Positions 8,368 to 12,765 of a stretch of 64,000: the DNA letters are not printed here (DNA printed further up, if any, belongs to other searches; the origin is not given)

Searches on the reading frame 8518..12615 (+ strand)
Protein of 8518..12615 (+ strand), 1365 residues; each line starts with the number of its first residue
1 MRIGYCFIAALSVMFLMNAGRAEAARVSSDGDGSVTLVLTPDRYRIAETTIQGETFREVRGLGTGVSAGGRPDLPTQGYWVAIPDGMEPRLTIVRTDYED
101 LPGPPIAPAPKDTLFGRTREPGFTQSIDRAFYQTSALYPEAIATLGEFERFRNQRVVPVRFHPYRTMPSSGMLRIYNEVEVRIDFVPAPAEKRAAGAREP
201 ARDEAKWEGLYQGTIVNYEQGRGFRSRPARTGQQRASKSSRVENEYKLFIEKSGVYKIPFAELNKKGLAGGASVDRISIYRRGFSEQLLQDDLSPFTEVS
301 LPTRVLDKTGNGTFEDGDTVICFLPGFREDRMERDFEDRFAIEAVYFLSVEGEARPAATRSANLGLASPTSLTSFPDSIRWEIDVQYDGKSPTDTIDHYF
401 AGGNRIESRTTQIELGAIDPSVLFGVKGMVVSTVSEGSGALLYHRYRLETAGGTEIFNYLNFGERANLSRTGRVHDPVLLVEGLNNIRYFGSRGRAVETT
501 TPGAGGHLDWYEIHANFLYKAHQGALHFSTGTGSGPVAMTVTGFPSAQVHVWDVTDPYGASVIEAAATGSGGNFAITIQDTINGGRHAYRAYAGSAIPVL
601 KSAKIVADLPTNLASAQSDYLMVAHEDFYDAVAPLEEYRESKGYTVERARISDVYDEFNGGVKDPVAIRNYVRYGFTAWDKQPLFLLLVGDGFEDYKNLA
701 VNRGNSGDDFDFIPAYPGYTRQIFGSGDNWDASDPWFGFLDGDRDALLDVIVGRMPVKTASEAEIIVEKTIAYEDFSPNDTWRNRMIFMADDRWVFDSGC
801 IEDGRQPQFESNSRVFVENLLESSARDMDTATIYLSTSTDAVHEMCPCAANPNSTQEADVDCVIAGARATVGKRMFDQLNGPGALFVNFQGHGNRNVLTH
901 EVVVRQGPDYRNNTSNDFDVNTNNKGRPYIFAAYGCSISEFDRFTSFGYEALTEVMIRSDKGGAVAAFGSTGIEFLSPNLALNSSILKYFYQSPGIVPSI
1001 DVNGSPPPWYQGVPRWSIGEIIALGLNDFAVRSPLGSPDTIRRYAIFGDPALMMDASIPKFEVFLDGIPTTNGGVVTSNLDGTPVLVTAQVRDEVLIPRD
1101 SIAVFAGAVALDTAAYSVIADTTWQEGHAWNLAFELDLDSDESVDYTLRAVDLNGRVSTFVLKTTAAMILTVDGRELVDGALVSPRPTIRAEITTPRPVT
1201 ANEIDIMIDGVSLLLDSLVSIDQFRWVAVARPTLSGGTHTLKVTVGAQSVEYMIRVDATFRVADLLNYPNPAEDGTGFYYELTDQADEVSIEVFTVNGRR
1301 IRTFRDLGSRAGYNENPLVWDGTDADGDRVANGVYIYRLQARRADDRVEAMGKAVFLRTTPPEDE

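Call 71: search_protein_families(library=pfam, proteins=[window:8518-12615:+], max_evalue=0.0001)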
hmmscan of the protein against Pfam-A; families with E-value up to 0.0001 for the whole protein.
window:8518-12615:+ (1365 aa): 3 families
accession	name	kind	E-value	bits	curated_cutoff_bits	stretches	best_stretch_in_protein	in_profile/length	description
PF01364.23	Peptidase_C25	-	9.9e-69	232.8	23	1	620-1054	1-374/374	Peptidase family C25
PF08126.16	Propeptide_C25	-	3e-14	53.1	22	1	63-191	51-177/205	Propeptide_C25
PF13860.13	FlgD_ig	-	2.3e-09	37.5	27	1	1276-1344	12-78/79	FlgD Ig-like domain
